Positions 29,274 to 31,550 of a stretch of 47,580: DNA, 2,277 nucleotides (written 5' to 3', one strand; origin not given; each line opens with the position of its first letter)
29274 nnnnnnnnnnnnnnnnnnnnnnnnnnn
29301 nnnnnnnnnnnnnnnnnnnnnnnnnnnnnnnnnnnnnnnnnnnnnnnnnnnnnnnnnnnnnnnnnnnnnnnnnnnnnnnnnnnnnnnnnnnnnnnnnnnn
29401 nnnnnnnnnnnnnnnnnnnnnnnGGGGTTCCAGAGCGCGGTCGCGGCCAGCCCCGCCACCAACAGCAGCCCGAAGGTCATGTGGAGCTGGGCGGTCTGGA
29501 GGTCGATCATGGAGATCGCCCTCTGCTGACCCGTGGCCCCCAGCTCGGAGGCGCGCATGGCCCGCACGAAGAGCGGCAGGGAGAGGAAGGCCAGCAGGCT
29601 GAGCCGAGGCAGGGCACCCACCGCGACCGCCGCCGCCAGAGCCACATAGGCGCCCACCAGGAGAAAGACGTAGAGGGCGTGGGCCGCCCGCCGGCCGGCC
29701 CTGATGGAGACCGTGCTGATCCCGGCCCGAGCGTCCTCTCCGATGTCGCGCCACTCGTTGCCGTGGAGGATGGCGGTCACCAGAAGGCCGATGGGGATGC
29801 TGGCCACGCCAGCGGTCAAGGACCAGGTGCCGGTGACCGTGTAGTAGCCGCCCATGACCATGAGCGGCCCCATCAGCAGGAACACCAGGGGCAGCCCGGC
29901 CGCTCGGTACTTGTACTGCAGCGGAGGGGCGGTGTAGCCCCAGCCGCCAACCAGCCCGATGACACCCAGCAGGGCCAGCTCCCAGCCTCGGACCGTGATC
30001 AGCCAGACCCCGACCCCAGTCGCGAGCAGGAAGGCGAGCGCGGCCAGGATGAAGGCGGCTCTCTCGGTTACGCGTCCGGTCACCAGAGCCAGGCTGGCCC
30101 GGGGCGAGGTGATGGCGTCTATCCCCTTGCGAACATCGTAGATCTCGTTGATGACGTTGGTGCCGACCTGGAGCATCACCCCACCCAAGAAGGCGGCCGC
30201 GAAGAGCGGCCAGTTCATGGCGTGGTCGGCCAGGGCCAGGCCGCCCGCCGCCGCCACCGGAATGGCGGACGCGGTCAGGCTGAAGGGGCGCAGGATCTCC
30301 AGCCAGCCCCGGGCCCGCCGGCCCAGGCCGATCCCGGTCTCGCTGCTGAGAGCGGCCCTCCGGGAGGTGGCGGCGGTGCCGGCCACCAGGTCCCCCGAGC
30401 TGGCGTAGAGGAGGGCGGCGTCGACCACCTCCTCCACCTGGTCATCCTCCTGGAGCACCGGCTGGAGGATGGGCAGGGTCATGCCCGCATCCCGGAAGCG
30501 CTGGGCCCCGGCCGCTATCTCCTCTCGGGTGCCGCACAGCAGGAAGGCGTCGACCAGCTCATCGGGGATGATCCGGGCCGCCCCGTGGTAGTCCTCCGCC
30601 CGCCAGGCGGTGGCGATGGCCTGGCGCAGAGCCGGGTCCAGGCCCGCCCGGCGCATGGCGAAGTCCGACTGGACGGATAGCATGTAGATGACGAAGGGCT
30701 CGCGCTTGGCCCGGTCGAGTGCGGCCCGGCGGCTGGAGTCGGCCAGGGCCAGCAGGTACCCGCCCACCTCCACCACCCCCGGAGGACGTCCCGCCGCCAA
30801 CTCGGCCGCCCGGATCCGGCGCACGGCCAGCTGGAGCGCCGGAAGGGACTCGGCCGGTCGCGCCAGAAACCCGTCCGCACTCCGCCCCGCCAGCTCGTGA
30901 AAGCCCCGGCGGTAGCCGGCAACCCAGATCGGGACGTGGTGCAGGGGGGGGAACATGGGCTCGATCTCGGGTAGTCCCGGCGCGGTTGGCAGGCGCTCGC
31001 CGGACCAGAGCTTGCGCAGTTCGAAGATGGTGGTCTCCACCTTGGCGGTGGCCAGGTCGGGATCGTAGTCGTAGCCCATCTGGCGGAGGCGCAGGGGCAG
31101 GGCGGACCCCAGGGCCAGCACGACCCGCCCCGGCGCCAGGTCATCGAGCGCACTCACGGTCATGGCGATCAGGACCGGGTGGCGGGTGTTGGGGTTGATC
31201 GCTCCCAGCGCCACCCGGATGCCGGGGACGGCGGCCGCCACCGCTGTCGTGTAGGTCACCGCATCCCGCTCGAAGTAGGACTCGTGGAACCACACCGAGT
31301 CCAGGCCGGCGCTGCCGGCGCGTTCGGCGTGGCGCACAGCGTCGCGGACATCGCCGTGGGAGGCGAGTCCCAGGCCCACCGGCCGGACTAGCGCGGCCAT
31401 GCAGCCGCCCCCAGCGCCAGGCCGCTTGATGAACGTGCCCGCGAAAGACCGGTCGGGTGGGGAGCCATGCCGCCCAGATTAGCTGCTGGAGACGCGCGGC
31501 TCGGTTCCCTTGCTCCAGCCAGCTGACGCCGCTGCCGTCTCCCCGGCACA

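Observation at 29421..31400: An LLM (F420-type luciferase-like oxidoreductase) is fused to a UbiA/MenA-like membrane prenyltransferase.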

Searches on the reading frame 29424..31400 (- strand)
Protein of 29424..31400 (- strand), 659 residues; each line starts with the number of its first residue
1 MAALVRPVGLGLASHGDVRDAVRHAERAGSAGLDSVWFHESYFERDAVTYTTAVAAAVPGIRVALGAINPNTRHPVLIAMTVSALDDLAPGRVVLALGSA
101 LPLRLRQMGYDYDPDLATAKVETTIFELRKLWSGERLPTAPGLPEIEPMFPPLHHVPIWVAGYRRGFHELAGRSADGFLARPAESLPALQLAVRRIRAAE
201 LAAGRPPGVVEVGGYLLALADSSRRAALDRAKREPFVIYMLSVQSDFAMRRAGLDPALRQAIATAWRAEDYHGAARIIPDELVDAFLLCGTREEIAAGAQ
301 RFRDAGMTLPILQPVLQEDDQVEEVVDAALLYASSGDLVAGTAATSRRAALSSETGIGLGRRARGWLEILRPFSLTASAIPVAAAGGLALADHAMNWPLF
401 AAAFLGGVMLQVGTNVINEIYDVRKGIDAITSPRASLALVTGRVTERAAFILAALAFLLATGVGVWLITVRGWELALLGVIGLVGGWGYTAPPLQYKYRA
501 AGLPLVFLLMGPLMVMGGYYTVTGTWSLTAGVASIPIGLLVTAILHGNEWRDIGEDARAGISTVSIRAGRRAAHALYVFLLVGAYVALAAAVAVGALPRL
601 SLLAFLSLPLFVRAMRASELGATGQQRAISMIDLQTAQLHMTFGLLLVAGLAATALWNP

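Call 3: search_protein_families(library=pfam, proteins=[window:29424-31400:-], max_evalue=0.01)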
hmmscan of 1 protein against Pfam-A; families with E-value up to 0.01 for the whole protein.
window:29424-31400:- (659 aa): 2 families
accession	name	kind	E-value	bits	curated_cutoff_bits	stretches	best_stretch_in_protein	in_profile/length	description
PF00296.26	Bac_luciferase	-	2e-43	149.4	27.9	1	15-308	18-313/314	Luciferase-like monooxygenase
PF01040.23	UbiA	-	1.7e-32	113.1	34.2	1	382-616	4-231/250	UbiA prenyltransferase family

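Call 4: search_protein_families(library=ncbifam, proteins=[window:29424-31400:-], max_evalue=0.01)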
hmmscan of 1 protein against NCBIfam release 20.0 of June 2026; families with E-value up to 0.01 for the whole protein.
window:29424-31400:- (659 aa): 43 families (the best 25 are shown)
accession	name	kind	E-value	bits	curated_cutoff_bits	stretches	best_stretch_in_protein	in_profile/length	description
NF004749.0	PRK06080.1-1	equivalog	7.7e-46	156.6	277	1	361-653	17-307/311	1,4-dihydroxy-2-naphthoate polyprenyltransferase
NF004751.0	PRK06080.1-3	equivalog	2.9e-43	148.5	264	1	363-653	10-295/296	1,4-dihydroxy-2-naphthoate polyprenyltransferase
NF004617.0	PRK05951.1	equivalog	1.1e-38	133.1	239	1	370-654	20-300/306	prenyltransferase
NF002619.0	PRK02271.1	equivalog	4.8e-33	114.8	276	1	12-309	7-302/329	5,10-methylenetetrahydromethanopterin reductase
NF009926.0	PRK13387.1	equivalog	8e-30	104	316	1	366-652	6-312/317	1,4-dihydroxy-2-naphthoate polyprenyltransferase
TIGR02235.1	menA_cyano-plnt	equivalog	6.2e-26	91.3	225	1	366-652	2-284/285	2-carboxy-1,4-naphthoquinone phytyltransferase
NF004750.0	PRK06080.1-2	equivalog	1.4e-25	90.3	346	1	363-619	6-268/301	1,4-dihydroxy-2-naphthoate polyprenyltransferase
TIGR03555.1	F420_mer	equivalog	3.4e-23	82.6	348.7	1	23-308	16-300/325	5,10-methylenetetrahydromethanopterin reductase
NF004753.0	PRK06080.1-5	equivalog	3.6e-23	82.2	555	1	366-656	14-308/312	1,4-dihydroxy-2-naphthoate polyprenyltransferase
TIGR03857.1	F420_MSMEG_2249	hypoth_equivalog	2e-22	79.9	218.4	1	16-306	11-315/329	TIGR03857 family LLM class F420-dependent oxidoreductase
TIGR03841.1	F420_Rv3093c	subfamily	4.4e-22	78.8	213.65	1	11-314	2-296/298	LLM class F420-dependent oxidoreductase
TIGR00751.1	menA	equivalog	6.8e-22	78.2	102.15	1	371-638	1-272/284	1,4-dihydroxy-2-naphthoate octaprenyltransferase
TIGR04024.1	F420_NP1902A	hypoth_equivalog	2.8e-19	69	345.4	1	7-304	3-301/330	TIGR04024 family LLM class F420-dependent oxidoreductase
TIGR03559.1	F420_Rv3520c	subfamily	2.1e-18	66.5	335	2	9-135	3-127/325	LLM class F420-dependent oxidoreductase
TIGR03564.1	F420_MSMEG_4879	subfamily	1.8e-15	57.3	234.25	1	22-225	2-209/265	TIGR03564 family F420-dependent LLM class oxidoreductase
TIGR04020.1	seco_metab_LLM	subfamily_domain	1e-09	38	244.45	1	25-248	25-258/341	MupA/Atu3671 family FMN-dependent luciferase-like monooxygenase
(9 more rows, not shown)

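Call 7: find_homologous_proteins(query=window:29424-31400:-, max_evalue=0.00001)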
Query window:29424-31400:- (659 aa): 2221 proteins with E <= 0.00001 among 8000 candidates; the best 120 are listed.
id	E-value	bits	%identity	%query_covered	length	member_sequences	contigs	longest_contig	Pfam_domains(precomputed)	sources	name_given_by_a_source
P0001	0.0e+0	1323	92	100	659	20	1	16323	PF00296.27,PF01040.24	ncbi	ncbi:MAG: LLM class flavin-dependent oxidoreductase [Candidatus Dormibacteria bacterium]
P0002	0.0e+0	1143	79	100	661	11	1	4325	PF00296.27,PF01040.24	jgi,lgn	jgi:1,4-dihydroxy-2-naphthoate octaprenyltransferase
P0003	0.0e+0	1120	78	100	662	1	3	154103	PF00296.27,PF01040.24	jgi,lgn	jgi:1,4-dihydroxy-2-naphthoate octaprenyltransferase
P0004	0.0e+0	1094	78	99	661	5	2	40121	PF00296.27,PF01040.24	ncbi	-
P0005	0.0e+0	1079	77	100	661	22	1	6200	PF00296.27,PF01040.24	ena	-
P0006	0.0e+0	1069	75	100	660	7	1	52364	PF00296.27,PF01040.24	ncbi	-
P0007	0.0e+0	1062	76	100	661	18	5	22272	PF00296.27,PF01040.24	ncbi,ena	-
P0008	0.0e+0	1056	75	100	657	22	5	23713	PF00296.27,PF01040.24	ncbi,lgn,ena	-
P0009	0.0e+0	1055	74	100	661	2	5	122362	PF00296.27,PF01040.24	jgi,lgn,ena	jgi:1,4-dihydroxy-2-naphthoate octaprenyltransferase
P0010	0.0e+0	1048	76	99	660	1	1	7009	PF00296.27,PF01040.24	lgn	-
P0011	0.0e+0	1045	74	100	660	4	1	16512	PF00296.27,PF01040.24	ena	-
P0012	0.0e+0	1043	74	100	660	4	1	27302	PF00296.27,PF01040.24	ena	-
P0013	0.0e+0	1031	75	100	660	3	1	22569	PF00296.27,PF01040.24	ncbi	ncbi:MAG: LLM class flavin-dependent oxidoreductase [Candidatus Dormibacteria bacterium]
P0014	0.0e+0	1027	73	100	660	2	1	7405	PF00296.27,PF01040.24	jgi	jgi:1,4-dihydroxy-2-naphthoate octaprenyltransferase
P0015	0.0e+0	1022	73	100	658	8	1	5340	PF00296.27,PF01040.24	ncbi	-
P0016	0.0e+0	1016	72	100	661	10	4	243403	PF00296.27,PF01040.24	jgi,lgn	jgi:1,4-dihydroxy-2-naphthoate octaprenyltransferase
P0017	0.0e+0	1015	72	100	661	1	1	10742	PF00296.27,PF01040.24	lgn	-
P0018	0.0e+0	1015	72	100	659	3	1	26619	PF00296.27,PF01040.24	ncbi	-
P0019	0.0e+0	1014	72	100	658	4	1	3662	PF00296.27,PF01040.24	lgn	-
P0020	0.0e+0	1012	72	100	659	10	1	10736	PF00296.27,PF01040.24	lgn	-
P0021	0.0e+0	1012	71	100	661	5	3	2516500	PF00296.27,PF01040.24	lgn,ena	-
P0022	0.0e+0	1012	72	100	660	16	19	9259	PF00296.27,PF01040.24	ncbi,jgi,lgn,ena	jgi:1,4-dihydroxy-2-naphthoate octaprenyltransferase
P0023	0.0e+0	1010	71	100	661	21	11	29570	PF00296.27,PF01040.24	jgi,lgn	jgi:1,4-dihydroxy-2-naphthoate octaprenyltransferase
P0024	1.8e-298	1009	72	100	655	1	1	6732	PF00296.27,PF01040.24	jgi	jgi:1,4-dihydroxy-2-naphthoate polyprenyltransferase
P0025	3.3e-298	1009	72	100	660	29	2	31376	PF00296.27,PF01040.24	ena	-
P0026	8.9e-297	1004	72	100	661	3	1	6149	PF00296.27,PF01040.24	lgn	-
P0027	1.6e-296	1003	72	100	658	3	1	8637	PF00296.27,PF01040.24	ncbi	-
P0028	1.9e-295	999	71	100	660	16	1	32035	PF00296.27,PF01040.24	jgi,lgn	jgi:1,4-dihydroxy-2-naphthoate octaprenyltransferase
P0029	1.0e-294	997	71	100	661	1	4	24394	PF00296.27,PF01040.24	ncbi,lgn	ncbi:MAG: LLM class flavin-dependent oxidoreductase [Candidatus Dormibacteria bacterium]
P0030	1.3e-294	997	71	100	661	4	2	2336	PF00296.27,PF01040.24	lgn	-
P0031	4.9e-294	995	70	100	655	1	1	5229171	PF00296.27,PF01040.24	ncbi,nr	ncbi:hypothetical protein acdb102_35920 [Acidothermaceae bacterium B102]|nr:hypothetical protein acd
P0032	2.4e-292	989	70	100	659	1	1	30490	PF00296.27,PF01040.24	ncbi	ncbi:MAG: LLM class flavin-dependent oxidoreductase [Actinomycetota bacterium]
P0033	1.5e-290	983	71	100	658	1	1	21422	PF00296.27,PF01040.24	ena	-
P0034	7.4e-290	981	70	100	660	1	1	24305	PF00296.27,PF01040.24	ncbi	ncbi:MAG: LLM class flavin-dependent oxidoreductase [Candidatus Dormiibacterota bacterium]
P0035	1.4e-289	980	70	100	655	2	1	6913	PF00296.27,PF01040.24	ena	-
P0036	1.5e-289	980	70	100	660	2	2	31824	PF00296.27,PF01040.24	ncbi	ncbi:MAG: LLM class flavin-dependent oxidoreductase [Candidatus Dormibacteria bacterium]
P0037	5.1e-288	975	70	100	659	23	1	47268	PF00296.27,PF01040.24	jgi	-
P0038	4.2e-287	972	70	97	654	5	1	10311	PF00296.27,PF01040.24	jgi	jgi:1,4-dihydroxy-2-naphthoate octaprenyltransferase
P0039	8.7e-287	971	70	100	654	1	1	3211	PF00296.27,PF01040.24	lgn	-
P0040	4.8e-286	968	76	48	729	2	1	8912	PF00296.27,PF01040.24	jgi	-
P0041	4.9e-286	968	69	100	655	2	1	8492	PF00296.27,PF01040.24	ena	-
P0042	6.4e-286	968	70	99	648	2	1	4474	PF00296.27,PF01040.24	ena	-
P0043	1.8e-285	966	69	100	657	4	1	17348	PF00296.27,PF01040.24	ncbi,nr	ncbi:MAG: 1,4-dihydroxy-2-naphthoate octaprenyltransferase [Frankiales bacterium]|nr:1,4-dihydroxy-2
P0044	3.5e-285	966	70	100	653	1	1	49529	PF00296.27,PF01040.24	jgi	jgi:1,4-dihydroxy-2-naphthoate polyprenyltransferase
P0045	2.0e-284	963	70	95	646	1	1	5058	PF00296.27,PF01040.24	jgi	jgi:1,4-dihydroxy-2-naphthoate octaprenyltransferase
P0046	3.6e-284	962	69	97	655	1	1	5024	PF00296.27,PF01040.24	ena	-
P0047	6.1e-284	961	69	97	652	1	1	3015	PF00296.27,PF01040.24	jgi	jgi:1,4-dihydroxy-2-naphthoate octaprenyltransferase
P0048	2.0e-283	960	68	97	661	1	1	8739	PF00296.27,PF01040.24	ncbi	-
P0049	3.2e-283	959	68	100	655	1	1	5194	PF00296.27,PF01040.24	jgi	jgi:1,4-dihydroxy-2-naphthoate octaprenyltransferase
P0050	3.5e-283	959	69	97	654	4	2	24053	PF00296.27,PF01040.24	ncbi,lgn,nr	ncbi:MAG: 1,4-dihydroxy-2-naphthoate octaprenyltransferase [Frankiales bacterium]|nr:1,4-dihydroxy-2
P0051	4.8e-283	958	69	98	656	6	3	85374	PF00296.27,PF01040.24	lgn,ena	-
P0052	2.7e-282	956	69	100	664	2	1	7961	PF00296.27,PF01040.24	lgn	-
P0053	2.9e-282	956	68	97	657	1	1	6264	PF00296.27,PF01040.24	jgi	jgi:1,4-dihydroxy-2-naphthoate octaprenyltransferase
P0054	3.1e-282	956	68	96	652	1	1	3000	PF00296.27,PF01040.24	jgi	jgi:1,4-dihydroxy-2-naphthoate octaprenyltransferase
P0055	9.3e-282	954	68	100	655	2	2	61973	PF00296.27,PF01040.24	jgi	jgi:1,4-dihydroxy-2-naphthoate octaprenyltransferase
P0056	3.5e-281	952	68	97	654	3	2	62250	PF00296.27,PF01040.24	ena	-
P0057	3.5e-281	952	69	97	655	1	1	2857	PF00296.27,PF01040.24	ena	-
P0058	7.0e-281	951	69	97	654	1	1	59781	PF00296.27,PF01040.24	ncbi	ncbi:MAG: hypothetical protein NVSMB55_16280 [Mycobacteriales bacterium]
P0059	1.8e-280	950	70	99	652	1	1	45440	PF00296.27,PF01040.24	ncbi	ncbi:MAG: LLM class flavin-dependent oxidoreductase [Mycobacteriales bacterium]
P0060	3.7e-280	949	69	99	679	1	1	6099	PF00296.27,PF01040.24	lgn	-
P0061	1.3e-279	947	69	97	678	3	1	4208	PF00296.27,PF01040.24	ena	-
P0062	1.7e-279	947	69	95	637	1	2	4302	PF00296.27,PF01040.24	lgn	-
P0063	4.7e-279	945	69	99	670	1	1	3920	PF00296.27,PF01040.24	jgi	jgi:1,4-dihydroxy-2-naphthoate octaprenyltransferase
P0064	5.3e-279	945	69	99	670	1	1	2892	PF00296.27,PF01040.24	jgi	jgi:1,4-dihydroxy-2-naphthoate octaprenyltransferase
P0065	4.6e-278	942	67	97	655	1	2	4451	PF00296.27,PF01040.24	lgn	-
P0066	1.2e-277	941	68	99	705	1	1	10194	PF00296.27,PF01040.24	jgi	jgi:1,4-dihydroxy-2-naphthoate polyprenyltransferase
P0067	1.4e-277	940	69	99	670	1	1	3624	PF00296.27,PF01040.24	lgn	-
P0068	1.9e-277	940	70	99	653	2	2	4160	PF00296.27,PF01040.24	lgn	-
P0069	1.4e-275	934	67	100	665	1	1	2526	PF00296.27,PF01040.24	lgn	-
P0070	1.4e-274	930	68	99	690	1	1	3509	PF00296.27,PF01040.24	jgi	jgi:1,4-dihydroxy-2-naphthoate octaprenyltransferase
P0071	6.6e-274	928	69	98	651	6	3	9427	PF00296.27,PF01040.24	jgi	-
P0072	1.9e-273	927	68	98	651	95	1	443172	PF00296.27,PF01040.24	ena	-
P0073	2.0e-273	927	68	99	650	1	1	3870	PF00296.27,PF01040.24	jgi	-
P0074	2.3e-273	926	68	98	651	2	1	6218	PF00296.27,PF01040.24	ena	-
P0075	2.9e-273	926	68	98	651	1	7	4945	PF00296.27,PF01040.24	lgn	-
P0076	5.0e-273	925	68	98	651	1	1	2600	PF00296.27,PF01040.24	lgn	-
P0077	6.0e-273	925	68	98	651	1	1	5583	PF00296.27,PF01040.24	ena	-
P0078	6.8e-273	925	68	98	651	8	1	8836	PF00296.27,PF01040.24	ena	-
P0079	7.6e-273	925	67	100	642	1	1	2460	PF00296.27,PF01040.24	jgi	jgi:1,4-dihydroxy-2-naphthoate octaprenyltransferase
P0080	8.1e-273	925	68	98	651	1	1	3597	PF00296.27,PF01040.24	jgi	-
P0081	3.1e-272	923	68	98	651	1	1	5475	PF00296.27,PF01040.24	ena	-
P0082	1.4e-271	921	68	98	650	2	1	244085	PF00296.27,PF01040.24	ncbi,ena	-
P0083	2.5e-271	920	68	98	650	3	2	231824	PF00296.27,PF01040.24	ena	-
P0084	3.5e-271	919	67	98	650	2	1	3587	PF00296.27,PF01040.24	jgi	jgi:1,4-dihydroxy-2-naphthoate polyprenyltransferase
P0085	3.8e-271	919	68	98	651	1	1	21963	PF00296.27,PF01040.24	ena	-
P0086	4.0e-271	919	67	99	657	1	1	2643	PF00296.27,PF01040.24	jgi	jgi:1,4-dihydroxy-2-naphthoate octaprenyltransferase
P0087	1.6e-270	917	68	98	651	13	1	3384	PF00296.27,PF01040.24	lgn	-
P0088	1.7e-270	917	69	98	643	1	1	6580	PF00296.27,PF01040.24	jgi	jgi:1,4-dihydroxy-2-naphthoate octaprenyltransferase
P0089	2.6e-270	916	67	98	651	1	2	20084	PF00296.27,PF01040.24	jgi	jgi:1,4-dihydroxy-2-naphthoate octaprenyltransferase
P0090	9.3e-270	915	67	100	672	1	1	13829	PF00296.27,PF01040.24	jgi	jgi:1,4-dihydroxy-2-naphthoate octaprenyltransferase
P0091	1.4e-269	914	68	98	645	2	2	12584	PF00296.27,PF01040.24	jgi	jgi:1,4-dihydroxy-2-naphthoate octaprenyltransferase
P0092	3.9e-269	913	66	99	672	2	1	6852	PF00296.27,PF01040.24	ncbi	-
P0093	8.4e-267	905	66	99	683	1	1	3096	PF00296.27,PF01040.24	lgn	-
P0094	4.1e-266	903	64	97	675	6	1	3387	PF00296.27,PF01040.24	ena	-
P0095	9.9e-266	901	65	99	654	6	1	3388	PF00296.27,PF01040.24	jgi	jgi:1,4-dihydroxy-2-naphthoate octaprenyltransferase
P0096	1.6e-264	897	67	99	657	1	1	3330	PF00296.27,PF01040.24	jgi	jgi:1,4-dihydroxy-2-naphthoate octaprenyltransferase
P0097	1.9e-264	897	64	98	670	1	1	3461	PF00296.27,PF01040.24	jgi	jgi:1,4-dihydroxy-2-naphthoate polyprenyltransferase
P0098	2.3e-264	897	65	99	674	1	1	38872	PF00296.27,PF01040.24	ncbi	-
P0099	2.4e-264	897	65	97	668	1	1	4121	PF00296.27,PF01040.24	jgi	jgi:1,4-dihydroxy-2-naphthoate polyprenyltransferase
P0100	3.0e-264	896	65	98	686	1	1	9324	PF00296.27,PF01040.24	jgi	jgi:1,4-dihydroxy-2-naphthoate octaprenyltransferase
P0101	5.2e-264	896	64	98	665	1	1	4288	PF00296.27,PF01040.24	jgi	jgi:1,4-dihydroxy-2-naphthoate polyprenyltransferase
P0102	7.9e-264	895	65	98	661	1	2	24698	PF00296.27,PF01040.24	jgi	jgi:1,4-dihydroxy-2-naphthoate polyprenyltransferase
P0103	9.4e-264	895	69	50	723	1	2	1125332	PF00296.27,PF01040.24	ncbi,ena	-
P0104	1.4e-263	894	64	100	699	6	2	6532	PF00296.27,PF01040.24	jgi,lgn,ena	-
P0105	4.7e-263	892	63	97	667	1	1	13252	PF00296.27,PF01040.24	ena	-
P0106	6.3e-263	892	64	99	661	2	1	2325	PF00296.27,PF01040.24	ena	-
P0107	8.8e-263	892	63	98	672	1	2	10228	PF00296.27,PF01040.24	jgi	jgi:1,4-dihydroxy-2-naphthoate octaprenyltransferase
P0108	9.3e-263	891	65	97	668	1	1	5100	PF00296.27,PF01040.24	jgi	jgi:1,4-dihydroxy-2-naphthoate octaprenyltransferase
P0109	9.8e-263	891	63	100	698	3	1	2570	PF00296.27,PF01040.24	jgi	-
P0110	1.3e-262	891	65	99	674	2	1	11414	PF00296.27,PF01040.24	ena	-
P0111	1.1e-261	888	63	98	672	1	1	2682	PF00296.27,PF01040.24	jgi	jgi:1,4-dihydroxy-2-naphthoate polyprenyltransferase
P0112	1.1e-261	888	65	98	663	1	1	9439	PF00296.27,PF01040.24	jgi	-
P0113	1.4e-261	888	63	100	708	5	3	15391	PF00296.27,PF01040.24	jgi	jgi:1,4-dihydroxy-2-naphthoate octaprenyltransferase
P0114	2.7e-261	887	64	100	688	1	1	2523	PF00296.27,PF01040.24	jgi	jgi:1,4-dihydroxy-2-naphthoate polyprenyltransferase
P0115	5.1e-261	886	64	99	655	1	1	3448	PF00296.27,PF01040.24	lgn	-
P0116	5.5e-261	886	62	99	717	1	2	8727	PF00296.27,PF01040.24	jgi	jgi:1,4-dihydroxy-2-naphthoate polyprenyltransferase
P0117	1.3e-260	884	64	98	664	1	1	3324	PF00296.27,PF01040.24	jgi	jgi:1,4-dihydroxy-2-naphthoate octaprenyltransferase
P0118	1.8e-260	884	59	98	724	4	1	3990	PF00296.27,PF01040.24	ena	-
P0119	4.9e-260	882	65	100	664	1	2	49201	PF00296.27,PF01040.24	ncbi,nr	ncbi:MAG: LLM class flavin-dependent oxidoreductase [Actinomycetota bacterium]|nr:LLM class flavin-d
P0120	7.6e-260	882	63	100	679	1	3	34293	PF00296.27,PF01040.24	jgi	jgi:1,4-dihydroxy-2-naphthoate octaprenyltransferase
